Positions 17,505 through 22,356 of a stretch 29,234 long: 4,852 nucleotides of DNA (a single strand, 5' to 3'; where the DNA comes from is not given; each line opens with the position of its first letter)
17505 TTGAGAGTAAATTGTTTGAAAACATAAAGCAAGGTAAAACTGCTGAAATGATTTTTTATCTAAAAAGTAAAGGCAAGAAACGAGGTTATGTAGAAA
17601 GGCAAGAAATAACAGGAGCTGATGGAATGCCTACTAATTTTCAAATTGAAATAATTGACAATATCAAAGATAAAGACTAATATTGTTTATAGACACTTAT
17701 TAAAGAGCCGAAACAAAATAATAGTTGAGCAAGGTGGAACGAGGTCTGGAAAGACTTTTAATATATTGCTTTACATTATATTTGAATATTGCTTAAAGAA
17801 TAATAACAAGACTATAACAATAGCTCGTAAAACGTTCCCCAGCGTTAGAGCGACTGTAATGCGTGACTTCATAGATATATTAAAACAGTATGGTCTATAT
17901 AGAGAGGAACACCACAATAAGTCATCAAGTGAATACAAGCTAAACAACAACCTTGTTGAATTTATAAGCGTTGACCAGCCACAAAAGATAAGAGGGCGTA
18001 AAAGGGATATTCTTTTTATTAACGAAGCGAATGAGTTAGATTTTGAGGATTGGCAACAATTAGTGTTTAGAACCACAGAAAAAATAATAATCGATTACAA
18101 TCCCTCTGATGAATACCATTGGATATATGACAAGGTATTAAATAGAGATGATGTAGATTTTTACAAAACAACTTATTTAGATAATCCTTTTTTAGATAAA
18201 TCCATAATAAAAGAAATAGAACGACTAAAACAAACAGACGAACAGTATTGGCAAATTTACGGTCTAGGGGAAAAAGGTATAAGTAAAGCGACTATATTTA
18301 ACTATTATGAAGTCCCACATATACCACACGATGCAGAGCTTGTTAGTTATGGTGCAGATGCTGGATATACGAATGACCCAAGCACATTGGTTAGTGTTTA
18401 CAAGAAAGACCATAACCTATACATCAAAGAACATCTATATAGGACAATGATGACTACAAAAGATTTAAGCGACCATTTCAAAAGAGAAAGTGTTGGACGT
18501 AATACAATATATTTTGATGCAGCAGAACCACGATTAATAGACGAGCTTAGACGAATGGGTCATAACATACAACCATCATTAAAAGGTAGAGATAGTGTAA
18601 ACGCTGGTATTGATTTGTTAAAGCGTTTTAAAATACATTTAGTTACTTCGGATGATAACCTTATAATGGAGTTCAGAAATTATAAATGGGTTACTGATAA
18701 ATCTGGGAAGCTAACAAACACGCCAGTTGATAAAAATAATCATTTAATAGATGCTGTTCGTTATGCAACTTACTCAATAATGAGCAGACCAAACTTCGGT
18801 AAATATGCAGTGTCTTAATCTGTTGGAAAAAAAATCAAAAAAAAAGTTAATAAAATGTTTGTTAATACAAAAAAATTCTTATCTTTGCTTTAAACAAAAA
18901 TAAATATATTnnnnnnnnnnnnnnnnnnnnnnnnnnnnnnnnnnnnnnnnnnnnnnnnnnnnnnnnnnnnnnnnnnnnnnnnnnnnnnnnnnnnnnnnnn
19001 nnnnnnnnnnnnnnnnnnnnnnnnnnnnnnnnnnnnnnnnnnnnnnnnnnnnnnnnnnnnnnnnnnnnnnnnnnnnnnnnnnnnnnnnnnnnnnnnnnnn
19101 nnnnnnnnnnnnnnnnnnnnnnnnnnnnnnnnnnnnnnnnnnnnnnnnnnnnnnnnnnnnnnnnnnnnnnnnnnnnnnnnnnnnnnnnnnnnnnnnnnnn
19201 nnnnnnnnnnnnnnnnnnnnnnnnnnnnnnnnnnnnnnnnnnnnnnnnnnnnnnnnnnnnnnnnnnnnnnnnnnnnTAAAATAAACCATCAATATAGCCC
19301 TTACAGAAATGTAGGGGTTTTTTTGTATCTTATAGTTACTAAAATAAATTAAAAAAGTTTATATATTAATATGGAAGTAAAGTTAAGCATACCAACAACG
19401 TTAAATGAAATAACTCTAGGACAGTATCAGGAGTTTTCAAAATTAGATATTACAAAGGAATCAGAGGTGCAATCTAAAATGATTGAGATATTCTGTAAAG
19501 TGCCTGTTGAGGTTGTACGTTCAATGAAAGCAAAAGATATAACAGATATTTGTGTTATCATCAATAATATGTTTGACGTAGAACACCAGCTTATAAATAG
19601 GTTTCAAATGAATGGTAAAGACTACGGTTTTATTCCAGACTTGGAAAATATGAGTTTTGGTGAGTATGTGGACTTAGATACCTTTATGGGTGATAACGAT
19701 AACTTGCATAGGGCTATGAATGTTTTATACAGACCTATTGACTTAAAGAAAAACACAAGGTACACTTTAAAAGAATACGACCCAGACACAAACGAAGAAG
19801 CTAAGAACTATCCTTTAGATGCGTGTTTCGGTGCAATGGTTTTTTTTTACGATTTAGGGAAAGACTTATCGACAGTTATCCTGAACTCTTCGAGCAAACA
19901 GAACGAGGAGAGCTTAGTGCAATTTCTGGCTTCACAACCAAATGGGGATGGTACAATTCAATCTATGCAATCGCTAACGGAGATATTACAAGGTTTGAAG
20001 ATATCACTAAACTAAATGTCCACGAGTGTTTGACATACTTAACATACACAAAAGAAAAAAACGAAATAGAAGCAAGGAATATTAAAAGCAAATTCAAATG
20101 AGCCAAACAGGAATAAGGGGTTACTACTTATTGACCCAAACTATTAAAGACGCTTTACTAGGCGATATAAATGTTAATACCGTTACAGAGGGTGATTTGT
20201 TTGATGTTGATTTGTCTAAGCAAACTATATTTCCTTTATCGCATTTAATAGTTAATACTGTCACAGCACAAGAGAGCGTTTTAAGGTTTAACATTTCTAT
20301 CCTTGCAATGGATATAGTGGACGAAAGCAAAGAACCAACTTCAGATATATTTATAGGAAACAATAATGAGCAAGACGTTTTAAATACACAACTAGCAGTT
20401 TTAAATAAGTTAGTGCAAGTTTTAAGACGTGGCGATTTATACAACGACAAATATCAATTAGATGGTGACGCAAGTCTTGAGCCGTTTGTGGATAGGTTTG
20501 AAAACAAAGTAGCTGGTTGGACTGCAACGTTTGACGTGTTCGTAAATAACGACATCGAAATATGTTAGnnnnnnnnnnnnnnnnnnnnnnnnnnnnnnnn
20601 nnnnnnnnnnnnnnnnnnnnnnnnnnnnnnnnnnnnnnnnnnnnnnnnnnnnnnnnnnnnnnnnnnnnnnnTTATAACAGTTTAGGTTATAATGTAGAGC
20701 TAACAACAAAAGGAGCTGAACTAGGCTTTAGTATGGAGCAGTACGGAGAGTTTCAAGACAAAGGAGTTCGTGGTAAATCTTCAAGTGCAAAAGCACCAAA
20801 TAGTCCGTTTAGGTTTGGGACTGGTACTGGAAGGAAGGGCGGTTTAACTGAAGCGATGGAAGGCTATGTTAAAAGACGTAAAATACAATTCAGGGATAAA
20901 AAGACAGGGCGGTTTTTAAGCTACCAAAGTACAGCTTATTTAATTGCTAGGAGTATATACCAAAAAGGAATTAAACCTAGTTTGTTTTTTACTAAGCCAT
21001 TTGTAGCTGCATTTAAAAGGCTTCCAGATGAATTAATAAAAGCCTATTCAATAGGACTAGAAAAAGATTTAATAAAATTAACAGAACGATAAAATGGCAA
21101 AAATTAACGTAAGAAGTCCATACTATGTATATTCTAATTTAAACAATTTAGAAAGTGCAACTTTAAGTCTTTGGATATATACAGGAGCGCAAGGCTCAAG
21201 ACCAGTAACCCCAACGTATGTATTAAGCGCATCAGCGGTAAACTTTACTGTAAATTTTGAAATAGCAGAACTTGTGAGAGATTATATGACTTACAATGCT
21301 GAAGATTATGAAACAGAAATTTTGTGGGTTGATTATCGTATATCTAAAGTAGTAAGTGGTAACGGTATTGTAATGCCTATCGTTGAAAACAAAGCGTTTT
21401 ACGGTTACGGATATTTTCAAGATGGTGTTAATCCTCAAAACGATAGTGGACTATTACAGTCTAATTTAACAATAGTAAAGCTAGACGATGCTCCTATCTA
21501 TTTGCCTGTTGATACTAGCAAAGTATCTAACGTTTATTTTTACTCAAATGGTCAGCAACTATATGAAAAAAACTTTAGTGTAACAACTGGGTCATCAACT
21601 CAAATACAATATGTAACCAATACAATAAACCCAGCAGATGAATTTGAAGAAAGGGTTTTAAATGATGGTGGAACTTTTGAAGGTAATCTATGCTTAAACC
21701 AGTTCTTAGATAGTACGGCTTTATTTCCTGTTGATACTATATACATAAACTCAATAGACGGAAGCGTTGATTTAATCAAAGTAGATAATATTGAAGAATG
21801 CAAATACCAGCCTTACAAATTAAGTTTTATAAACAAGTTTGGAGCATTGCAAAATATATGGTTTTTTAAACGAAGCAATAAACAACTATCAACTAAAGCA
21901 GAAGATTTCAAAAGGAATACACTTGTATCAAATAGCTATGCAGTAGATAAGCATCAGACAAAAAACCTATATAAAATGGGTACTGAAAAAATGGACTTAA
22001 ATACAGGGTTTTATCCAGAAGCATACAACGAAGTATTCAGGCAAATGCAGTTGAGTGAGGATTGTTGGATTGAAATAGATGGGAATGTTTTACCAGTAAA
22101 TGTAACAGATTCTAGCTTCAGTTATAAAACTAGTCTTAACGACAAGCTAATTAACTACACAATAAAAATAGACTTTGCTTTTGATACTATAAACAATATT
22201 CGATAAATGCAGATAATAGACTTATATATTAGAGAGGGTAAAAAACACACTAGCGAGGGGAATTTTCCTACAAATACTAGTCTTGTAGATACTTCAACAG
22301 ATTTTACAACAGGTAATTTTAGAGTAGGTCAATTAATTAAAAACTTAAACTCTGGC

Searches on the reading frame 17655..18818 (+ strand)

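Call 11: search_protein_families(library=phrogs, proteins=[window:17655-18818:+], max_evalue=0.001)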
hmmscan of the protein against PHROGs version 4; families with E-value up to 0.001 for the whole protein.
window:17655-18818:+ (387 aa): 8 families
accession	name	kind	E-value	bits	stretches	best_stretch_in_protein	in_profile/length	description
phrog_2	-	head and packaging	5e-42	145.6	1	14-379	272-596/807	terminase large subunit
phrog_5653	-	head and packaging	6.4e-35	121.7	1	227-381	29-186/199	terminase large subunit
phrog_6672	-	head and packaging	7.4e-32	110.9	1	251-378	3-132/145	terminase large subunit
phrog_3717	-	head and packaging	2.2e-29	103.8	1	6-257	9-274/277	terminase large subunit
phrog_22023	-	unknown function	1.3e-10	42.8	1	144-267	25-152/153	-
phrog_10250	-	head and packaging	3.3e-07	31.3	1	259-376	87-216/228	terminase large subunit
phrog_18557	-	head and packaging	4.2e-06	27.8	1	335-378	33-76/88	terminase large subunit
phrog_979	-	head and packaging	4.7e-05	23.2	1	15-160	161-313/642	terminase large subunit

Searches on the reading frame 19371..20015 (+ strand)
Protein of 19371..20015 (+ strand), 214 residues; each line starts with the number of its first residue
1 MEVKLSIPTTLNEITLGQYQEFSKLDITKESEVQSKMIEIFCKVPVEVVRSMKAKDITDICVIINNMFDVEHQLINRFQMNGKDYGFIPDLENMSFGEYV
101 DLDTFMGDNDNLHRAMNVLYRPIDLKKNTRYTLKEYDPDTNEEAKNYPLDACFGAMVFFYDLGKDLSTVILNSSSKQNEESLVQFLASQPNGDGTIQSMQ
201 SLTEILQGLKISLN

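Call 8: search_protein_families(library=phrogs, proteins=[window:19371-20015:+], max_evalue=0.001)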
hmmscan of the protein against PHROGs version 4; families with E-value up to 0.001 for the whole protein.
window:19371-20015:+ (214 aa): 2 families
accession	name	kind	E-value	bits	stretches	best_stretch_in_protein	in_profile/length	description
phrog_32199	-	unknown function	8.8e-22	79.1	1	3-179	1-170/175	-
phrog_166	-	tail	0.00013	22.8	1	10-69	36-95/201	tail protein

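Call 9: search_protein_families(library=pfam, proteins=[window:19371-20015:+], max_evalue=0.01)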
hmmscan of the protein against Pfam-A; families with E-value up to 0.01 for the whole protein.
window:19371-20015:+ (214 aa): 0 families

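Call 25: find_related_loci(query=window:19371-20015:+, collection=viral_contigs, flank=6000)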
Query window:19371-20015:+ (214 aa) in viral_contigs; peptide patterns used: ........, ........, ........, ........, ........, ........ (x = any residue, [..] = any of these).
171 stretches matched a pattern; 167 encode a relative of the query (tblastn E <= 1e-3); the best 80 are kept; 80 distinct loci.
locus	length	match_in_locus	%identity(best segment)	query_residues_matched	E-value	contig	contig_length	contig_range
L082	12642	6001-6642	100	1-214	2e-144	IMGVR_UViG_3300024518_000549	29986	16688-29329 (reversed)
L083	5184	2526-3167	100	1-214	9e-146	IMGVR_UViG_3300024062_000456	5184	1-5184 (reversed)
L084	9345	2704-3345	96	1-214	2e-139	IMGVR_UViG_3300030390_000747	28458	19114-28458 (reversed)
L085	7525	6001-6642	94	1-214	2e-137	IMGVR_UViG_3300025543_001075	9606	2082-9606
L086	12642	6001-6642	94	1-214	1e-136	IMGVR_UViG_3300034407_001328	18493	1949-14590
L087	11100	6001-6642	93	1-214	3e-136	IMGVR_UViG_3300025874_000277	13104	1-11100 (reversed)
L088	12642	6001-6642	93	1-214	9e-136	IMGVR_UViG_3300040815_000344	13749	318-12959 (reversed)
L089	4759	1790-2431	93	1-214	3e-137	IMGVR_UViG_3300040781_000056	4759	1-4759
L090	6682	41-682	93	1-214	1e-135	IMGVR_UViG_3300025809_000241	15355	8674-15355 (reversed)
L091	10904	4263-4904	92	1-214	4e-135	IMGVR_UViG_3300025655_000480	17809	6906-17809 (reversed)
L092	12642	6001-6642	93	1-214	3e-135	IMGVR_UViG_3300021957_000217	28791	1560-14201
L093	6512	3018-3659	92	1-214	6e-135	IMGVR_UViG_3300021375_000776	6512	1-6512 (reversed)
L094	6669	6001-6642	92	1-214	6e-135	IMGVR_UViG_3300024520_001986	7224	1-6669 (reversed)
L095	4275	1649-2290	92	1-214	3e-137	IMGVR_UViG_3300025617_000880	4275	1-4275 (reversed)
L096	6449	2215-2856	93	1-214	4e-135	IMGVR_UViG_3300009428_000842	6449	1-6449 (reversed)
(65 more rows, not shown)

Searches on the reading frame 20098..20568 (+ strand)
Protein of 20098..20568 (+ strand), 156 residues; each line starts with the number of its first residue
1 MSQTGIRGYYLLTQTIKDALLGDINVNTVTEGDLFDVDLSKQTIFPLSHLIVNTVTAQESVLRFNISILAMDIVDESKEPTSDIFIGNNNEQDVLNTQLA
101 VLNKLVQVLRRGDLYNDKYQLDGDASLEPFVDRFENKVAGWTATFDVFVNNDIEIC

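Call 11: search_protein_families(library=phrogs, proteins=[window:20098-20568:+], max_evalue=0.001)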
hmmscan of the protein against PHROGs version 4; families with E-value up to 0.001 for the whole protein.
window:20098-20568:+ (156 aa): 1 family
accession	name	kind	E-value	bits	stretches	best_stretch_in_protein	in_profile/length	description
phrog_30964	-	unknown function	1.8e-20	74.5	1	7-153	2-134/138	-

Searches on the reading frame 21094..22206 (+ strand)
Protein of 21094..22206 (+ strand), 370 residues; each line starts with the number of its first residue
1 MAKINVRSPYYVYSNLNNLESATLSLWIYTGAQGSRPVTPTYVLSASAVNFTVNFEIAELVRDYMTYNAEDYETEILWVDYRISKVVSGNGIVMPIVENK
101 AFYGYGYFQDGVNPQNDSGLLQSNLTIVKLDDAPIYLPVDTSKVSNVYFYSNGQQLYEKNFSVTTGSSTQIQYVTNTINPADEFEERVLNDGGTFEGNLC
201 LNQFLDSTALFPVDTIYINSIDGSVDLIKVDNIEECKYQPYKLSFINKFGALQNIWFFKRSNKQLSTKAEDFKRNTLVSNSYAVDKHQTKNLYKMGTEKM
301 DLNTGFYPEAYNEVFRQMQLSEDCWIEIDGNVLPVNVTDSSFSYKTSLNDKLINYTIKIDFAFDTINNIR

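Call 11: search_protein_families(library=phrogs, proteins=[window:21094-22206:+], max_evalue=0.001)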
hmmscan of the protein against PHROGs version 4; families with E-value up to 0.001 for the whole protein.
window:21094-22206:+ (370 aa): 1 family
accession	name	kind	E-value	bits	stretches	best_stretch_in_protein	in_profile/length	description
phrog_35281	-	unknown function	3.7e-15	56.6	1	207-367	315-472/474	-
